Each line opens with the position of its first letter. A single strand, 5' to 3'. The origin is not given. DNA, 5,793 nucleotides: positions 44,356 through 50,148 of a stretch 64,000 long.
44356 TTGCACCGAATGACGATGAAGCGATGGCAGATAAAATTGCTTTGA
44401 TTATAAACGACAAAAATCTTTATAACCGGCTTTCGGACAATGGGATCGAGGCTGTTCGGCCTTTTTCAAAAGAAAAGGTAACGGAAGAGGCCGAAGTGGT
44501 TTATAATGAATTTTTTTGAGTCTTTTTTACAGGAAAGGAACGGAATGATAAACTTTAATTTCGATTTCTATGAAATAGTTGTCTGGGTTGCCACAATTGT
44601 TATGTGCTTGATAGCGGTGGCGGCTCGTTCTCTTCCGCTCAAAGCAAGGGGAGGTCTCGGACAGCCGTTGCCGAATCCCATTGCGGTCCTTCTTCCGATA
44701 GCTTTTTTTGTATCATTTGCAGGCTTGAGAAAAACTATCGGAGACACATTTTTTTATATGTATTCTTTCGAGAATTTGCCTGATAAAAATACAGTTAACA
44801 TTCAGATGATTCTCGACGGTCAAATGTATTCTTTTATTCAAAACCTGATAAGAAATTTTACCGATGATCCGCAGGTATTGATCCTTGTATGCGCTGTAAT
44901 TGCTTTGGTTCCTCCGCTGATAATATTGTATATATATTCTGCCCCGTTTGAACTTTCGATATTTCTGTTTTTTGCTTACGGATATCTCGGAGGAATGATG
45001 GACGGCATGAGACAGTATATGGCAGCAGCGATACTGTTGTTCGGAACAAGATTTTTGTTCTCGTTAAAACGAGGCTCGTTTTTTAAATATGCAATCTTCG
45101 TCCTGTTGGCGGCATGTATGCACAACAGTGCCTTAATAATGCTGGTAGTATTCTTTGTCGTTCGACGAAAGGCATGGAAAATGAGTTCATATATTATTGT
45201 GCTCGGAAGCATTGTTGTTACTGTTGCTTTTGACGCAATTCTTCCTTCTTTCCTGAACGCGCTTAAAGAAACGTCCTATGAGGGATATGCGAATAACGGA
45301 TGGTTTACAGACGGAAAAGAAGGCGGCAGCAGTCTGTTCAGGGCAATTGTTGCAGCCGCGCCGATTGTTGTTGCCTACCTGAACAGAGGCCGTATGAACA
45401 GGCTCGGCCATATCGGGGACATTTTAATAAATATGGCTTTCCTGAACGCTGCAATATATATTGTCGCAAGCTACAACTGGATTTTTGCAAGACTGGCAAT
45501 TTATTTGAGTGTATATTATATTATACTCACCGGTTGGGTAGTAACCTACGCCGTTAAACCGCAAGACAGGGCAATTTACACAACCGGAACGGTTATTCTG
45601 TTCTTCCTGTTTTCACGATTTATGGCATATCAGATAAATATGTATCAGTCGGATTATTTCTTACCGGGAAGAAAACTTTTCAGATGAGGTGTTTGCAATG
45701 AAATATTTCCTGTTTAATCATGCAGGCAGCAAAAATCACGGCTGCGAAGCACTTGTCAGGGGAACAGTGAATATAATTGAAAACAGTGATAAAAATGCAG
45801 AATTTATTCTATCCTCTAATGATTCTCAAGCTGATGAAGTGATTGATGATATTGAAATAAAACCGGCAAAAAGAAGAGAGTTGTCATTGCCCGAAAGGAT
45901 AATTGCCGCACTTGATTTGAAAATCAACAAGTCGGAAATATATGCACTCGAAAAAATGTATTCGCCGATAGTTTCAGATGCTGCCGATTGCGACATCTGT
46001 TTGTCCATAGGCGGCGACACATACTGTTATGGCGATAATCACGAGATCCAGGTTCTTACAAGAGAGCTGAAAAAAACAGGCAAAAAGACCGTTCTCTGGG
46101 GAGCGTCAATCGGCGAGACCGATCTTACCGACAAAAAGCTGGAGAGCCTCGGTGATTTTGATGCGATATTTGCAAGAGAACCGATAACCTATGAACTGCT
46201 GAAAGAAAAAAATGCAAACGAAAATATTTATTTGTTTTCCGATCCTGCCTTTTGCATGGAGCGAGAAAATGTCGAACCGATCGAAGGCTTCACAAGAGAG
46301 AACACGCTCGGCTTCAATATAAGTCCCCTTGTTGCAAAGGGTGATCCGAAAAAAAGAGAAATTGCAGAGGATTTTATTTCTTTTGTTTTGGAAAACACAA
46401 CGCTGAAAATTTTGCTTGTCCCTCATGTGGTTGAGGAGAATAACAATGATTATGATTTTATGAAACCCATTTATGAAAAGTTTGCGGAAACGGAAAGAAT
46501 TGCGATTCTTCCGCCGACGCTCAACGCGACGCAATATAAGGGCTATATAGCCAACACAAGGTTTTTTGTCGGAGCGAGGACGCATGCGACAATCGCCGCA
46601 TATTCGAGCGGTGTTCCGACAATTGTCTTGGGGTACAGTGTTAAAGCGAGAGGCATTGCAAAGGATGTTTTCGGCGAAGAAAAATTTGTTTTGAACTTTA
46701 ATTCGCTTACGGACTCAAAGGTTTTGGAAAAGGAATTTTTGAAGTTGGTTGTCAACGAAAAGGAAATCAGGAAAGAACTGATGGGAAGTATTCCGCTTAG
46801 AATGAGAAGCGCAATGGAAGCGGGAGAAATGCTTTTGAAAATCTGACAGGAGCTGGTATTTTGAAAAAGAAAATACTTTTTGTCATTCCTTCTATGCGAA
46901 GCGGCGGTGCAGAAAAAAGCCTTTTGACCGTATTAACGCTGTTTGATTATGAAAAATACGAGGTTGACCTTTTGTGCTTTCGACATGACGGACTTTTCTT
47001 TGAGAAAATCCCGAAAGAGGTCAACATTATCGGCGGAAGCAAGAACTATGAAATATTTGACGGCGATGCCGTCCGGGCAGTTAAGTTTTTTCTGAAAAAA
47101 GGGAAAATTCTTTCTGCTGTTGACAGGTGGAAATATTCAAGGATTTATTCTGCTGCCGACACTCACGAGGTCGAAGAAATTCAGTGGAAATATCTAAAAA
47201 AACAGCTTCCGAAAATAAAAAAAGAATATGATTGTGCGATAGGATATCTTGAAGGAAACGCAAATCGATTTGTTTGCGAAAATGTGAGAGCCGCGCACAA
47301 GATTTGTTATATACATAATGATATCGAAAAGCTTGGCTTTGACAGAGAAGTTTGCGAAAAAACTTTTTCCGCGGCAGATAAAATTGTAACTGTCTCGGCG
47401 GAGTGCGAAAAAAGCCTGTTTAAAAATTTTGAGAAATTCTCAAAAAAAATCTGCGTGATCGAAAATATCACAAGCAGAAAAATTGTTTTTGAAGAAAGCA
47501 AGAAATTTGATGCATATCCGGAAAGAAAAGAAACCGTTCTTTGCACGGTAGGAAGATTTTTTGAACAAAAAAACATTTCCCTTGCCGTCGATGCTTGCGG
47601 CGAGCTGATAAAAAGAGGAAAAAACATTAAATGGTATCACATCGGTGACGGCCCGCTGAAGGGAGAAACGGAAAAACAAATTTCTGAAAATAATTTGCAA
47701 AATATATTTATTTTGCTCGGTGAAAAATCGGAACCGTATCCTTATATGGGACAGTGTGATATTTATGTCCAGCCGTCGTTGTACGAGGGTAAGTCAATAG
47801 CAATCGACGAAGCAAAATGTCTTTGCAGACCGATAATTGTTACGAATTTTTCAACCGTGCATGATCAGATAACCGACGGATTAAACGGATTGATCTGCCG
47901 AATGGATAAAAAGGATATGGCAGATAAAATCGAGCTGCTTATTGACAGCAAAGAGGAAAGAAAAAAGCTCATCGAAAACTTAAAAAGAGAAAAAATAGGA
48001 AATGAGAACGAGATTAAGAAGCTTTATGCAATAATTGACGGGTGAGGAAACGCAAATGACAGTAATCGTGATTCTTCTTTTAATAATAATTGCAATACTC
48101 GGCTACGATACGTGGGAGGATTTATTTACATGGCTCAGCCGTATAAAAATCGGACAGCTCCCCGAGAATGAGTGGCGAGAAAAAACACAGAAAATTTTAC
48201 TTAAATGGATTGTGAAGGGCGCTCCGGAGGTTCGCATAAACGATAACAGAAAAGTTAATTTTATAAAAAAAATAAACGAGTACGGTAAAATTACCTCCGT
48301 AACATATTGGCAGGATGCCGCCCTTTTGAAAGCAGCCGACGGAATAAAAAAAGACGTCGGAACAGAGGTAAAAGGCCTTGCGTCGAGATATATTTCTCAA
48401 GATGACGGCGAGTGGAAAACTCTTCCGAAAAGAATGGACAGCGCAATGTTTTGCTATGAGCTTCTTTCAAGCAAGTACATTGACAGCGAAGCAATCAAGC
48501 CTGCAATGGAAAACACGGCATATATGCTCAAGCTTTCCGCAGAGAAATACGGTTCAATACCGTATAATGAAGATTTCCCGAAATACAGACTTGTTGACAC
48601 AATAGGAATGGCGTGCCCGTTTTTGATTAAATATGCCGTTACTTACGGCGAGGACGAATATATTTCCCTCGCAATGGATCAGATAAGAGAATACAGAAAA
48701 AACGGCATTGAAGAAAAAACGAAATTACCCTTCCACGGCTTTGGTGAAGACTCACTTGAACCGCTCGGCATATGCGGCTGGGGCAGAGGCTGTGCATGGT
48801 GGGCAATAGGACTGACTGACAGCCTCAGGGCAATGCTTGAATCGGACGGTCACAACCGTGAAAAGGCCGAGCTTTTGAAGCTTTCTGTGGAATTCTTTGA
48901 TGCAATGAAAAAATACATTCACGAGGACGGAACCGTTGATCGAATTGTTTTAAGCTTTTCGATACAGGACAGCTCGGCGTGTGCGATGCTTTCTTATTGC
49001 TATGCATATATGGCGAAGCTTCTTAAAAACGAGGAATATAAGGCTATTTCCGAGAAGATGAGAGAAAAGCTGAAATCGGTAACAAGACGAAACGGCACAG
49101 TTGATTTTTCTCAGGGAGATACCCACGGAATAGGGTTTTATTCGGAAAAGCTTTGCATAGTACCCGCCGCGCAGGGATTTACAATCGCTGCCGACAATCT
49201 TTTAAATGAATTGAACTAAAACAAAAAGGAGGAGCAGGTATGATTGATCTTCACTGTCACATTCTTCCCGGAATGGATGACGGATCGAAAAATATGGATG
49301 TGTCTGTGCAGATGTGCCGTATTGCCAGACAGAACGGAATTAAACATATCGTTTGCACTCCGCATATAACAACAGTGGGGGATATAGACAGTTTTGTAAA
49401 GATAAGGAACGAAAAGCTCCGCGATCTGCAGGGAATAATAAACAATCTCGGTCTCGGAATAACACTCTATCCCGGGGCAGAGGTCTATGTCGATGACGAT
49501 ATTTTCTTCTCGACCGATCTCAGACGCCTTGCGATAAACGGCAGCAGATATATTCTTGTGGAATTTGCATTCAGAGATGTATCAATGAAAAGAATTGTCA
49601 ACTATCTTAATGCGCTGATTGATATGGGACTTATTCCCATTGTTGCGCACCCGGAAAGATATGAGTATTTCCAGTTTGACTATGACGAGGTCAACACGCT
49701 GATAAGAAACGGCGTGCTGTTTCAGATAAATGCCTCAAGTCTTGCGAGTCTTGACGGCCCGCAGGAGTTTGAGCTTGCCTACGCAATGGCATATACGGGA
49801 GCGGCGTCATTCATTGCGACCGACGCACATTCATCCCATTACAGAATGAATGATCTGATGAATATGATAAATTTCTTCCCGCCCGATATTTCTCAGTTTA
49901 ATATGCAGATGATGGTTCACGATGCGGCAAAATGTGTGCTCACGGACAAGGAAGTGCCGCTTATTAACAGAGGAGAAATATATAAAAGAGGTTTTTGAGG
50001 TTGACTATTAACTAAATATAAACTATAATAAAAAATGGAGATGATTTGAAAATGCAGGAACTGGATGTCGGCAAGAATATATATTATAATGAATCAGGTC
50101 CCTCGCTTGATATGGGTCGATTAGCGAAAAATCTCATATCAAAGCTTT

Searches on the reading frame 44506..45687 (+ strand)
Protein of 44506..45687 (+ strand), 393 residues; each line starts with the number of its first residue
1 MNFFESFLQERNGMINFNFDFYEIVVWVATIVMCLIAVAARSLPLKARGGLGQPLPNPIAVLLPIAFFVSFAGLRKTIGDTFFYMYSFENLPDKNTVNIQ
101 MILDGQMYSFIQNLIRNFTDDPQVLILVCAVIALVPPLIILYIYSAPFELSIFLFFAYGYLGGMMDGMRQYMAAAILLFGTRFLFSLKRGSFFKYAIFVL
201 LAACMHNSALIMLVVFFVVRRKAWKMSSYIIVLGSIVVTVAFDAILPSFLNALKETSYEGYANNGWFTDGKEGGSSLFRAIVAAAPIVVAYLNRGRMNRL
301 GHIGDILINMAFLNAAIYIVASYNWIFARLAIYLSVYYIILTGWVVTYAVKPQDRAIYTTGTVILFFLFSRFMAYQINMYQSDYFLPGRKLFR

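Call 33: search_protein_families(library=pfam, proteins=[window:44506-45687:+], max_evalue=0.0001)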
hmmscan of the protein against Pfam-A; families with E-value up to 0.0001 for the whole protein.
window:44506-45687:+ (393 aa): 1 family
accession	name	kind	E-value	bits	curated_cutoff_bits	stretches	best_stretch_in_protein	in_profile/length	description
PF14897.12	EpsG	-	4.7e-38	131.6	30.1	1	61-379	4-317/326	EpsG family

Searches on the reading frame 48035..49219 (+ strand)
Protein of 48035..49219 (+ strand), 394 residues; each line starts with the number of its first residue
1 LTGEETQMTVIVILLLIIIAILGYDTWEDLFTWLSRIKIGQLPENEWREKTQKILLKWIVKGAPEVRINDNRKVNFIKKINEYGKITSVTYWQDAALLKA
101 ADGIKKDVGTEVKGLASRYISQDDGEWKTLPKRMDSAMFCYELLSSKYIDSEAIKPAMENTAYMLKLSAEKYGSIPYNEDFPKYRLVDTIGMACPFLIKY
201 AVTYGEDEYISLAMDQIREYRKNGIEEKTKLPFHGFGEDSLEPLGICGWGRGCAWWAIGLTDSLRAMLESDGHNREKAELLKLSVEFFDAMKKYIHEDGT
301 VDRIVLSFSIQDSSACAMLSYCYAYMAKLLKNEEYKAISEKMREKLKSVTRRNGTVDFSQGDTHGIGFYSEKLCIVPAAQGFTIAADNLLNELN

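Call 5: search_protein_families(library=pfam, proteins=[window:48035-49219:+], max_evalue=0.01)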
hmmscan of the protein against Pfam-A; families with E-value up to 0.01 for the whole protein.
window:48035-49219:+ (394 aa): 1 family
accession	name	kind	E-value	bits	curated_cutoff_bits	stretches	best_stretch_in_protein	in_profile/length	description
PF07470.19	Glyco_hydro_88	-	6.4e-20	71.9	26.6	1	137-360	79-312/352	Glycosyl Hydrolase Family 88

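Call 6: search_protein_families(library=ncbifam, proteins=[window:48035-49219:+], max_evalue=0.01)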
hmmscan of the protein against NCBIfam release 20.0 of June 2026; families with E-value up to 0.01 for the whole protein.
window:48035-49219:+ (394 aa): 1 family
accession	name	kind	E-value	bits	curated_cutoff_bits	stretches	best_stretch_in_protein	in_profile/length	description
NF051900.1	BetGalacBglBAgro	equivalog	2.5e-12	46.5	420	1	188-386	123-323/333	beta-galactosidase BglB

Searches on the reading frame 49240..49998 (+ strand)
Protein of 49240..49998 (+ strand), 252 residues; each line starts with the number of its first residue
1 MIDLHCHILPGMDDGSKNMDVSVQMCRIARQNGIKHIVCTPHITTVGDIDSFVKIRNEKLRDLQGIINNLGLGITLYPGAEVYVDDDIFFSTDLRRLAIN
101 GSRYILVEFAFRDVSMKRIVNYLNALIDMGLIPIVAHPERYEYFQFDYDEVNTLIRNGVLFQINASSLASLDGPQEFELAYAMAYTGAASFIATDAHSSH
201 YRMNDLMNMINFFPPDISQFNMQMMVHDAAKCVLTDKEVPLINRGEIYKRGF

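Call 5: search_protein_families(library=pfam, proteins=[window:49240-49998:+], max_evalue=0.01)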
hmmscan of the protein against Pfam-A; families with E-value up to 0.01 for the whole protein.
window:49240-49998:+ (252 aa): 1 family
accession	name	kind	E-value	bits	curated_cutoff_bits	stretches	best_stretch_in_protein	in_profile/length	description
PF19567.5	CpsB_CapC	-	2e-51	175.1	27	1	1-233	1-232/234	Capsular polysaccharide synthesis, CpsB/CapC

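Call 6: search_protein_families(library=ncbifam, proteins=[window:49240-49998:+], max_evalue=0.01)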
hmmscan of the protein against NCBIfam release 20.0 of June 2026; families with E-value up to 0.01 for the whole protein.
window:49240-49998:+ (252 aa): 2 families
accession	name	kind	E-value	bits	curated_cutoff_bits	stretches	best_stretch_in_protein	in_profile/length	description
NF041488.1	caps_synth_Cps4B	equivalog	6.8e-27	94.6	400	1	1-169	1-168/243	capsular polysaccharide biosynthesis protein Cps4B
NF006702.0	PRK09248.1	domain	0.0012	18.3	264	1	106-199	98-197/246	PHP domain-containing protein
